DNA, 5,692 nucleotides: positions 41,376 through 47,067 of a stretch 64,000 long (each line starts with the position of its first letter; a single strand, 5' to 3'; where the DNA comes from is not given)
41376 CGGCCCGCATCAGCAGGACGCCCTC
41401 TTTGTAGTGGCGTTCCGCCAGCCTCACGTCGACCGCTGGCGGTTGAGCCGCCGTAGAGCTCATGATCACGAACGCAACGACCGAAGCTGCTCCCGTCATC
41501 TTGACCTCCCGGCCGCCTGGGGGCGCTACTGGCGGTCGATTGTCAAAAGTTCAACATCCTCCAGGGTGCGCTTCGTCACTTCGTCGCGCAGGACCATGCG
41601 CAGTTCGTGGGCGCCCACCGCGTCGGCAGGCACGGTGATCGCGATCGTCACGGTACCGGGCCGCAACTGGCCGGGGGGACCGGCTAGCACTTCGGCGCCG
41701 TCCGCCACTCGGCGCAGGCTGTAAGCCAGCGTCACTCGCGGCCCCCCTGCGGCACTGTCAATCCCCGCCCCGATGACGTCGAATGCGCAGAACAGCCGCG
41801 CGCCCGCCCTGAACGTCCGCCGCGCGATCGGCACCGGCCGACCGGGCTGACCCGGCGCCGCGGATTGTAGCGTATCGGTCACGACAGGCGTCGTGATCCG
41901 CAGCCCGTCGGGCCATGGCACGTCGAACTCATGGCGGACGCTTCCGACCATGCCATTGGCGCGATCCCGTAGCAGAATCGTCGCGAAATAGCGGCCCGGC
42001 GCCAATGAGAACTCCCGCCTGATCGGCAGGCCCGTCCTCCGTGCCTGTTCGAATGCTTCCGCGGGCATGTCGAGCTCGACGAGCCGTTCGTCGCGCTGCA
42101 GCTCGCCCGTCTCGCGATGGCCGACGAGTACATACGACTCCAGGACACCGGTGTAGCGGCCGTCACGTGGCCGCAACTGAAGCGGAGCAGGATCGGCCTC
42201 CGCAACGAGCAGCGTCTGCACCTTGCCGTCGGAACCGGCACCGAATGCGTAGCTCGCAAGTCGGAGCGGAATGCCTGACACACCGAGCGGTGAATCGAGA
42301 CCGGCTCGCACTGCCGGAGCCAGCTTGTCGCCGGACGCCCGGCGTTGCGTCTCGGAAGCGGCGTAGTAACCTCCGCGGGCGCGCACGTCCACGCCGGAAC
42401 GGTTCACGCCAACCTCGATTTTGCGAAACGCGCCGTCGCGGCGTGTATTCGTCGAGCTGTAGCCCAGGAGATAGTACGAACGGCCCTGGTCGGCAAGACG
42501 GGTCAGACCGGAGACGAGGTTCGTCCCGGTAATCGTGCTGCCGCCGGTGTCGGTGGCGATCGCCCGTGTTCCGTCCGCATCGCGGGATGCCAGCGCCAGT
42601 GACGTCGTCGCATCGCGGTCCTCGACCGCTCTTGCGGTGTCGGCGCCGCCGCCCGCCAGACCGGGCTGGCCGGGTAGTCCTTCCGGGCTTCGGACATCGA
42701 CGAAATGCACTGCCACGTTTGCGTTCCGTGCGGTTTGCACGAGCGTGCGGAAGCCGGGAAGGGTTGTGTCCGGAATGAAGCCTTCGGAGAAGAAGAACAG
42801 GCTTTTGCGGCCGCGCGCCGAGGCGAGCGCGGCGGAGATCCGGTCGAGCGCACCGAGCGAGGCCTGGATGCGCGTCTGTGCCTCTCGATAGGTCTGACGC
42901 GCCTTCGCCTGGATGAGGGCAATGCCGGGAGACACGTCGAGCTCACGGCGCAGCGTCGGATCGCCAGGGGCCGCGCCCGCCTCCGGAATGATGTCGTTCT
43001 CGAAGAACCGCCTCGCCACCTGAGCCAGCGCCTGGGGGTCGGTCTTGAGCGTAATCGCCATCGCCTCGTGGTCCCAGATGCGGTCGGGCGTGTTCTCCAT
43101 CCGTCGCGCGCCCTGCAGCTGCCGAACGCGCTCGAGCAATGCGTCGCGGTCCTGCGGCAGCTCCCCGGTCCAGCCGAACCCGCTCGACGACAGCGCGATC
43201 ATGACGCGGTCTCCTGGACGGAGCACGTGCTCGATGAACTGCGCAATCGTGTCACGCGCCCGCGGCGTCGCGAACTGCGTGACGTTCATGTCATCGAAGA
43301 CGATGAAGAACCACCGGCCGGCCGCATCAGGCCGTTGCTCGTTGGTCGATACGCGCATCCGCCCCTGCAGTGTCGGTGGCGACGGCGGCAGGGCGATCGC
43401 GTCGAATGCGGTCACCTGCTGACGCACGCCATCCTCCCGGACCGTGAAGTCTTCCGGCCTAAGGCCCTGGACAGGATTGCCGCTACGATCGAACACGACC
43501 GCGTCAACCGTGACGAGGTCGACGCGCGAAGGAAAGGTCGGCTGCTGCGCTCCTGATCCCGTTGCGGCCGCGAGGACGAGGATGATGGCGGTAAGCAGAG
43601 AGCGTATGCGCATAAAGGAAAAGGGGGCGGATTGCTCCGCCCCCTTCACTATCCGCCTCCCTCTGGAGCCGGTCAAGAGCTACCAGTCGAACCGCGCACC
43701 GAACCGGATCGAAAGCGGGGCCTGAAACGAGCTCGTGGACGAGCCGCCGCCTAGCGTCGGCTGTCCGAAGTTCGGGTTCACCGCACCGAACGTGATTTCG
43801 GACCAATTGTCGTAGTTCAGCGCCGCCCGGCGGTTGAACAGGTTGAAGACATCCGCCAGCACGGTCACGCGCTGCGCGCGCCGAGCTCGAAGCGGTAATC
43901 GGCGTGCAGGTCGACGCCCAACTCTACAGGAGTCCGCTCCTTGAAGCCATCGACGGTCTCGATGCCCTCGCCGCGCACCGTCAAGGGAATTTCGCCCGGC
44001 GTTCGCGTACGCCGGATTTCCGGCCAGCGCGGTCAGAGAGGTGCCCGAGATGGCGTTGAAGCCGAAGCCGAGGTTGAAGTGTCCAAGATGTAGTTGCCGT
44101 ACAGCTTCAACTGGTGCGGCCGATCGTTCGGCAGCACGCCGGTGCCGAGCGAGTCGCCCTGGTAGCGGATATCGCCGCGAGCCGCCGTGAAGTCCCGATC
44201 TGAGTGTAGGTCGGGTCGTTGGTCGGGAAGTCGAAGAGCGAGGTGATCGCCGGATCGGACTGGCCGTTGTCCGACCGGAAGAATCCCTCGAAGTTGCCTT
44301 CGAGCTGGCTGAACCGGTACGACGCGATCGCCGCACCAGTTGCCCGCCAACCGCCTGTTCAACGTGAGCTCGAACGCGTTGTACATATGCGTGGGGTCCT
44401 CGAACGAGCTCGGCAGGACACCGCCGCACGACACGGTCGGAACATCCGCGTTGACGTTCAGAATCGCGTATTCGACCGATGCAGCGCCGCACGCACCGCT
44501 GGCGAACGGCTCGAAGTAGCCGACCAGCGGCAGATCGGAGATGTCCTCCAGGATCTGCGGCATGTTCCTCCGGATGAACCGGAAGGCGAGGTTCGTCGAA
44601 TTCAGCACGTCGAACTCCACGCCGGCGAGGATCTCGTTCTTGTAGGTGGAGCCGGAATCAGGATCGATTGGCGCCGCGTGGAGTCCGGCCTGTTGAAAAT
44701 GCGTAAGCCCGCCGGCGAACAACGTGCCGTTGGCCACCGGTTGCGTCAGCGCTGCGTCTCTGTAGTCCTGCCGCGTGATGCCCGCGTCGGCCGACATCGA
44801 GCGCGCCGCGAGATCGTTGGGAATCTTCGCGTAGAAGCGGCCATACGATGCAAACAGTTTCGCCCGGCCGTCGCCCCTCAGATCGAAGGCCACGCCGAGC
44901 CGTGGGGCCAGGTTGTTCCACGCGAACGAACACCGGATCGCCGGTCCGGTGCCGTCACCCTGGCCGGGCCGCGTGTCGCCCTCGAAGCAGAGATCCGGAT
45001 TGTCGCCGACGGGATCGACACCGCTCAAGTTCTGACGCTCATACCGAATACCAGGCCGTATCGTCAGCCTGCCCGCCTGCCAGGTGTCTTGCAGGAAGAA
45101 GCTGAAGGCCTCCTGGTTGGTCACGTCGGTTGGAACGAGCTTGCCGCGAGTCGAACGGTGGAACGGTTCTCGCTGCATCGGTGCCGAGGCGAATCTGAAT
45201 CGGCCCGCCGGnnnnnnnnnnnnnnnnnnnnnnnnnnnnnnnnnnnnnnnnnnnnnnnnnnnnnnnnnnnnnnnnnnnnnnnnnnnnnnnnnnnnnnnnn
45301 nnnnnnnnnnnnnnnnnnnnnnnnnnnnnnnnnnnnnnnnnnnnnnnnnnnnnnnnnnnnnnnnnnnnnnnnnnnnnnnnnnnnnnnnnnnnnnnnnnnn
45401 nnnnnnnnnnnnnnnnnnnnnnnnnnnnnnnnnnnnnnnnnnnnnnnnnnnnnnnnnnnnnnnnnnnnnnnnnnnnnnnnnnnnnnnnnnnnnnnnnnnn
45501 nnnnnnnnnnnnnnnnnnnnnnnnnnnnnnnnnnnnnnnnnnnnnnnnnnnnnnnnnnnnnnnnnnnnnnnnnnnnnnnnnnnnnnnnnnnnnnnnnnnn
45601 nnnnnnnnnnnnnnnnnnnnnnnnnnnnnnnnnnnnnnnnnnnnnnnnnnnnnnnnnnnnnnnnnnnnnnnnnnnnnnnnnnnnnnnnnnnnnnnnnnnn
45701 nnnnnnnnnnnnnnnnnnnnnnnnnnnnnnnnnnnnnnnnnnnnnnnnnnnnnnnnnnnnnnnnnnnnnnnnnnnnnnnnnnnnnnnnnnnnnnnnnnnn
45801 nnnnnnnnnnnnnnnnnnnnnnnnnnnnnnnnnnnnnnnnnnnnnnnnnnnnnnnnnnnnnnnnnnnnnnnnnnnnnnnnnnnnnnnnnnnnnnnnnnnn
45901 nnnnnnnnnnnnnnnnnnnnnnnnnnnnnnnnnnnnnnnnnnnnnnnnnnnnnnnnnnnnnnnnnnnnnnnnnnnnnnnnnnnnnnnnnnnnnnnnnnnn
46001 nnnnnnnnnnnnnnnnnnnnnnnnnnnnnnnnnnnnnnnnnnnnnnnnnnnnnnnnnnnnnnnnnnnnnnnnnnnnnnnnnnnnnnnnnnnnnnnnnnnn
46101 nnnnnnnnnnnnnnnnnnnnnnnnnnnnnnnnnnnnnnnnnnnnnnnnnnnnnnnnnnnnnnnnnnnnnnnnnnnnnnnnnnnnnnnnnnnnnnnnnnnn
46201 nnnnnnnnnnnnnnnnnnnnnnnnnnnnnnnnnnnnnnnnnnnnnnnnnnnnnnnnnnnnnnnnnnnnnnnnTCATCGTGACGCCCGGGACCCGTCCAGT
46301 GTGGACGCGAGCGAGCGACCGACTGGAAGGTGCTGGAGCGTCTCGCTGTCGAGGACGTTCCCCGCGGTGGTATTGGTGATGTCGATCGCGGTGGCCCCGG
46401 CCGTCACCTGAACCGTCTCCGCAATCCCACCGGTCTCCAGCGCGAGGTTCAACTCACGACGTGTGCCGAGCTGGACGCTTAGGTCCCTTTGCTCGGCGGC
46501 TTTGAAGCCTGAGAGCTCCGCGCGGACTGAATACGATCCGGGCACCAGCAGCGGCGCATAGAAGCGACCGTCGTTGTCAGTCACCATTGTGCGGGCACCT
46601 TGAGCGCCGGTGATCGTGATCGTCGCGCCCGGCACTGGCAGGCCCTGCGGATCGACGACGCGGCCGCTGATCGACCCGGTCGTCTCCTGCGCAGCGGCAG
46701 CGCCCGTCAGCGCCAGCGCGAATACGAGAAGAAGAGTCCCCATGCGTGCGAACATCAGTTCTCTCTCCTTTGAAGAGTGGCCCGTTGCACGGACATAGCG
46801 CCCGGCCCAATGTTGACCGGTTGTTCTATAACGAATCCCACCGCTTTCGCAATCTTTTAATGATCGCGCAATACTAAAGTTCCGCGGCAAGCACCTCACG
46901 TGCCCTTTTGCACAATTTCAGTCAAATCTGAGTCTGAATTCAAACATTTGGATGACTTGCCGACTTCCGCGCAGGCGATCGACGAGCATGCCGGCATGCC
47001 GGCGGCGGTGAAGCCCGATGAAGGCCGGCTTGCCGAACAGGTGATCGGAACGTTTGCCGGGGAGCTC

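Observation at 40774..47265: A diverged second copy of the ku 3' end brackets a 6.2-kb receptor-VWA-TPR module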

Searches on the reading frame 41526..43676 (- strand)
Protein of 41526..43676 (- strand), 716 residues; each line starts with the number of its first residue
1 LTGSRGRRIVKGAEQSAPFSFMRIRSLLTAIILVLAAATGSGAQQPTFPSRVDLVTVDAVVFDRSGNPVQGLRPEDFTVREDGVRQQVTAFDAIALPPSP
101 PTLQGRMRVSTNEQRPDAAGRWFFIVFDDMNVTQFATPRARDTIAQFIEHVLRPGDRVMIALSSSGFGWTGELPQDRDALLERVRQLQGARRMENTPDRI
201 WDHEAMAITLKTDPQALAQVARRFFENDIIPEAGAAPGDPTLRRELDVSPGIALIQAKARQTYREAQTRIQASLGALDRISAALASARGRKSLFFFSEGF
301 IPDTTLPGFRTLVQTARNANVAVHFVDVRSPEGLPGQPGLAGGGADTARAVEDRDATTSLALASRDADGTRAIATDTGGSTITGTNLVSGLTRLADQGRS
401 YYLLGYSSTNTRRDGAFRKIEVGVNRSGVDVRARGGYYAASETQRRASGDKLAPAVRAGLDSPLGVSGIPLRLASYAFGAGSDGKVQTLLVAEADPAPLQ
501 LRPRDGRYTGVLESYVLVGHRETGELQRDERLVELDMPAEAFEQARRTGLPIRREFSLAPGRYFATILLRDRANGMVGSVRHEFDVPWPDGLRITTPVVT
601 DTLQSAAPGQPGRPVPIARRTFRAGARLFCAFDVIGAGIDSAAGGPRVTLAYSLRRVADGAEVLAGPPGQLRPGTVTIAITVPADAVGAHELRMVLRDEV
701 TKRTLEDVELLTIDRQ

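Call 12: search_protein_families(library=pfam, proteins=[window:41526-43676:-], max_evalue=0.01)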
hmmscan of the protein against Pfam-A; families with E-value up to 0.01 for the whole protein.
window:41526-43676:- (716 aa): 0 families

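Call 29: find_homologous_proteins(query=window:41526-43676:-, max_evalue=1e-10)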
Query window:41526-43676:- (716 aa): 266 proteins with E <= 1e-10 among 8000 candidates; the best 120 are listed.
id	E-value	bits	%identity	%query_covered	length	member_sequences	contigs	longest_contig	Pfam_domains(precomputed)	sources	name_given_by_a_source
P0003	0.0e+0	1423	93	99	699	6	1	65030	-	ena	-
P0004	0.0e+0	1217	79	97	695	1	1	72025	-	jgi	jgi:VWFA-related protein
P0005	0.0e+0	1196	80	96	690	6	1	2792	-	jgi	jgi:VWFA-related protein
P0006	0.0e+0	1187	79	97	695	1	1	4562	-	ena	-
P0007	0.0e+0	1185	79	97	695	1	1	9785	-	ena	-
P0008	3.9e-272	923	65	94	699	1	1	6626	-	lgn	-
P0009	2.1e-270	917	63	94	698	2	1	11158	-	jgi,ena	-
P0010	1.1e-267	908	63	97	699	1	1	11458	-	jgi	jgi:VWFA-related protein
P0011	1.6e-261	888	62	97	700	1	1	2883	-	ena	-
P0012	5.0e-260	883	61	96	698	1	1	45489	-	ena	-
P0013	1.0e-258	879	61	96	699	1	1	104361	-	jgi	jgi:VWFA-related protein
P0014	1.5e-258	878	61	97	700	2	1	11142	-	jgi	jgi:VWFA-related protein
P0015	1.7e-258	878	63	95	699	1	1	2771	-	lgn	-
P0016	7.7e-258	876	61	94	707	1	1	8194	-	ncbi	-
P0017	1.1e-257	875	60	96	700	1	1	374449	-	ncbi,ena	-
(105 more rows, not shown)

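Call 30: find_encoding_contigs(protein=P0003, flank=10000, max_places=3)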
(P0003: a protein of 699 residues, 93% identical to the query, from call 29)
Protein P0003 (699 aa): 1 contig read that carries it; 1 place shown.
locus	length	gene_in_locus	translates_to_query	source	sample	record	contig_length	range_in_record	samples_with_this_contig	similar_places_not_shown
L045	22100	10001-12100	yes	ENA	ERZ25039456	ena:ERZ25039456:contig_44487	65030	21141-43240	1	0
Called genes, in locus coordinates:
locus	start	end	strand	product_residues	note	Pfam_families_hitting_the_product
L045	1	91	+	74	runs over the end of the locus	-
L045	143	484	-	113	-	-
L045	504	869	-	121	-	-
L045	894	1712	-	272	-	-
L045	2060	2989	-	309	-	-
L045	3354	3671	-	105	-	-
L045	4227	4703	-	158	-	-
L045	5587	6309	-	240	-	PF17210:SdrD_B (weak), PF25020:TTR_TEN1-4 (faint), PF13620:CarboxypepD_reg, PF13715:CarbopepD_reg_2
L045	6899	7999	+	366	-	PF13620:CarboxypepD_reg, PF13715:CarbopepD_reg_2 (weak), PF07715:Plug (weak), PF25183:OMP_b-brl_4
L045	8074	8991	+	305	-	PF25183:OMP_b-brl_4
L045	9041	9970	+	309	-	-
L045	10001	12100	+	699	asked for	-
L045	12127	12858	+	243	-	PF00515:TPR_1 (faint), PF07719:TPR_2 (faint), PF13424:TPR_12 (faint), PF13414:TPR_11 (faint), PF13432:TPR_16, PF14559:TPR_19 (faint), PF13181:TPR_8 (faint), PF13432:TPR_16 (weak), +1 more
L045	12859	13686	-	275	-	PF02735:Ku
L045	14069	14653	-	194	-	-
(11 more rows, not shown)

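Call 31: find_encoding_contigs(protein=P0004, flank=10000, max_places=3)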
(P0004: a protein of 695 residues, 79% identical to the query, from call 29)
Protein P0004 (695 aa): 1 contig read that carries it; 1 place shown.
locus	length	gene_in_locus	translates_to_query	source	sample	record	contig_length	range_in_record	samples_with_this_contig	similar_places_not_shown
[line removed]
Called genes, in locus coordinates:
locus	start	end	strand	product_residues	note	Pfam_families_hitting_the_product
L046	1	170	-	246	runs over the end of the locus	PF00106:adh_short, PF08659:KR, PF13561:adh_short_C2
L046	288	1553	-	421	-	PF01743:PolyA_pol, PF12627:PolyA_pol_RNAbd, PF12626:PolyA_pol_arg_C (weak)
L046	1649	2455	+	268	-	-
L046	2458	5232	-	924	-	PF02739:5_3_exonuc_N, PF01367:5_3_exonuc, PF01612:DNA_pol_A_exo1, PF22619:DNA_polI_exo1, PF00476:DNA_pol_A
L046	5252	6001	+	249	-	-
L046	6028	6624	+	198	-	PF00583:Acetyltransf_1, PF13673:Acetyltransf_10 (weak), PF13508:Acetyltransf_7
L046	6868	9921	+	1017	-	PF13620:CarboxypepD_reg, PF07715:Plug (faint), PF25183:OMP_b-brl_4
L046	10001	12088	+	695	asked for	-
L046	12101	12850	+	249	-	PF00515:TPR_1 (faint), PF07719:TPR_2 (faint), PF13414:TPR_11 (weak), PF13424:TPR_12 (faint), PF13428:TPR_14 (faint), PF13432:TPR_16, PF14559:TPR_19 (weak), PF13432:TPR_16 (weak), +1 more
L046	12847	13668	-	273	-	PF02735:Ku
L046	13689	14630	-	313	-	-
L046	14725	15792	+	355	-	PF12006:DUF3500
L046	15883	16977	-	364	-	PF00180:Iso_dh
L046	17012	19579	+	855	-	PF17148:DUF5117, PF16313:DUF4953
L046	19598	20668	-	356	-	PF03576:Peptidase_S58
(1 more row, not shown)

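Call 42: find_encoding_contigs(protein=P0017, flank=8000, max_places=2)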
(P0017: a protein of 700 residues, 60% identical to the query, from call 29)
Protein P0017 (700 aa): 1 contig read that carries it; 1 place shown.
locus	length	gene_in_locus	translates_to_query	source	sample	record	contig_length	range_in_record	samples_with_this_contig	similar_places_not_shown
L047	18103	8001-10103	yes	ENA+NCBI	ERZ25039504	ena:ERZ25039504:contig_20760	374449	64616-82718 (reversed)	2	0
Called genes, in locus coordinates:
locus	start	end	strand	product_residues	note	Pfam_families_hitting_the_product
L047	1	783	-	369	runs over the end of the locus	PF02737:3HCDH_N, PF00725:3HCDH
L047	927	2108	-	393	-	PF00108:Thiolase_N, PF22691:Thiolase_C_1 (faint), PF02803:Thiolase_C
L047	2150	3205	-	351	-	PF00180:Iso_dh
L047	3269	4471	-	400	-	PF00108:Thiolase_N, PF00109:ketoacyl-synt, PF02803:Thiolase_C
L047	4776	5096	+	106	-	PF13620:CarboxypepD_reg, PF13715:CarbopepD_reg_2 (weak)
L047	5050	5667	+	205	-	PF07715:Plug (weak)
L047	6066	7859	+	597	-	PF25183:OMP_b-brl_4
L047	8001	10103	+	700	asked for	-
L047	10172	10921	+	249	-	PF00515:TPR_1 (faint), PF07719:TPR_2 (faint), PF13181:TPR_8 (faint), PF13414:TPR_11 (weak), PF13432:TPR_16, PF14559:TPR_19 (faint), PF13431:TPR_17 (faint)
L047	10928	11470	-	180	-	PF00171:Aldedh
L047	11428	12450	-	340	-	PF00171:Aldedh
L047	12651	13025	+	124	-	-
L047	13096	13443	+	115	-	PF07238:PilZ (weak)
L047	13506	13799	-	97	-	PF06094:GGACT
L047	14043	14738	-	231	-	-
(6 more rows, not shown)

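Call 43: find_encoding_contigs(protein=P0013, flank=8000, max_places=2)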
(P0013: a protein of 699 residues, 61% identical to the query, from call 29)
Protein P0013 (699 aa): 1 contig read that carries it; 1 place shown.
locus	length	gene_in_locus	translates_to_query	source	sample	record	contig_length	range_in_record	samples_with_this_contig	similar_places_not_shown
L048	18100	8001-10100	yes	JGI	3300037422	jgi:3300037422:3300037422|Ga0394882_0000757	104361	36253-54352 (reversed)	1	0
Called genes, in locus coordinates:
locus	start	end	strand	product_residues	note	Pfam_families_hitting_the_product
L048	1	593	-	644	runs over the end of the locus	-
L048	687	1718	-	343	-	PF00180:Iso_dh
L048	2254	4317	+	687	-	PF01011:PQQ, PF13360:PQQ_2 (weak), PF01011:PQQ, PF13360:PQQ_2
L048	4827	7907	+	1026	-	PF13620:CarboxypepD_reg, PF13715:CarbopepD_reg_2 (weak), PF07715:Plug (weak), PF25183:OMP_b-brl_4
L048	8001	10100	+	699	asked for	-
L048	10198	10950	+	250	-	PF07719:TPR_2 (faint), PF13432:TPR_16 (weak), PF00515:TPR_1 (faint), PF13181:TPR_8 (faint), PF13414:TPR_11 (faint), PF14559:TPR_19 (faint), PF13431:TPR_17 (faint), PF13432:TPR_16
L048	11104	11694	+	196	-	PF05685:Uma2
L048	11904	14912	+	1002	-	PF13620:CarboxypepD_reg, PF13715:CarbopepD_reg_2 (weak), PF17210:SdrD_B (faint), PF25183:OMP_b-brl_4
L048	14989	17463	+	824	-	PF00593:TonB_dep_Rec_b-barrel (faint), PF25183:OMP_b-brl_4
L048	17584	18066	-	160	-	PF01850:PIN (weak)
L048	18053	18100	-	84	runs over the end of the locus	-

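Call 44: find_encoding_contigs(protein=P0007, flank=8000, max_places=2)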
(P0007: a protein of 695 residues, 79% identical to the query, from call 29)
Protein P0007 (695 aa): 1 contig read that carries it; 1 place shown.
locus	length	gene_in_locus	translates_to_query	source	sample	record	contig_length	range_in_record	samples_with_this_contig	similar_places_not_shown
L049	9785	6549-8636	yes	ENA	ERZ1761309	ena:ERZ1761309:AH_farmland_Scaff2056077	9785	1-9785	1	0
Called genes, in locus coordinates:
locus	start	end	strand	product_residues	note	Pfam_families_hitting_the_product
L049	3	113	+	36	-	?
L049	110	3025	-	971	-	PF22904:NOMO1-like_2nd (weak), PF13620:CarboxypepD_reg, PF13715:CarbopepD_reg_2 (weak), PF17210:SdrD_B (weak), PF25183:OMP_b-brl_4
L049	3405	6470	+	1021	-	PF13620:CarboxypepD_reg, PF13715:CarbopepD_reg_2, PF07715:Plug (weak), PF25183:OMP_b-brl_4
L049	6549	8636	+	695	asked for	-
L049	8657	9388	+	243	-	PF00515:TPR_1 (faint), PF07719:TPR_2 (faint), PF13174:TPR_6 (faint), PF13181:TPR_8 (faint), PF13428:TPR_14 (faint), PF13432:TPR_16, PF14559:TPR_19 (weak), PF13432:TPR_16 (weak), +4 more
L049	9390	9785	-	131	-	?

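Call 61: search_protein_families(library=ncbifam, proteins=[window:41526-43676:-], max_evalue=0.001)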
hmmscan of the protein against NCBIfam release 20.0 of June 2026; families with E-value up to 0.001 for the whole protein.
window:41526-43676:- (716 aa): 1 family
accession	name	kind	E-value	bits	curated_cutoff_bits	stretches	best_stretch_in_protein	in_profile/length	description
TIGR03436.1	acidobact_VWFA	subfamily_domain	4.4e-57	194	81.25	1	46-439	1-323/324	VWA domain-containing protein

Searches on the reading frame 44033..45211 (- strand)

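Call 14: search_protein_families(library=pfam, proteins=[window:44033-45211:-], max_evalue=0.01)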
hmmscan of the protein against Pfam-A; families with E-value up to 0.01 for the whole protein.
window:44033-45211:- (392 aa): 2 families
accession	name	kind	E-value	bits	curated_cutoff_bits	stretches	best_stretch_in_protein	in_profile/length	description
PF25183.1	OMP_b-brl_4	-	1.7e-13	50.3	30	1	28-290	360-618/838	Outer membrane beta barrel domain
PF00593.30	TonB_dep_Rec_b-barrel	-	7.7e-10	39.6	27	1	26-136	161-251/436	TonB dependent receptor-like, beta-barrel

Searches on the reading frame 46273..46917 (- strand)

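Call 14: search_protein_families(library=pfam, proteins=[window:46273-46917:-], max_evalue=0.01)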
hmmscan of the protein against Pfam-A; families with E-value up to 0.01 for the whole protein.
window:46273-46917:- (214 aa): 6 families
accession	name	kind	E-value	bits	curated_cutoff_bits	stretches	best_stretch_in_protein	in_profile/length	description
PF13620.12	CarboxypepD_reg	-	4.8e-21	75.3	32.3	1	82-161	1-82/82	Carboxypeptidase regulatory-like domain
PF13715.12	CarbopepD_reg_2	-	2.3e-08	34.4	32.2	1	83-162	1-78/88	CarboxypepD_reg-like domain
PF02369.22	Big_1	-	4.3e-05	24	34.9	1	72-137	10-82/93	Bacterial Ig-like domain (group 1)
PF17802.7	SpaA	-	0.001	19.6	23.1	1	88-132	8-57/91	Prealbumin-like fold domain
PF00775.27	Dioxygenase_C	-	0.0013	18.7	27.3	0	109-134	76-101/182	Dioxygenase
PF22902.2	NOMO1-like_9th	-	0.0081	16.4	27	0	94-142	12-64/75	BOS complex subunit NOMO1-like, beta sandwich domain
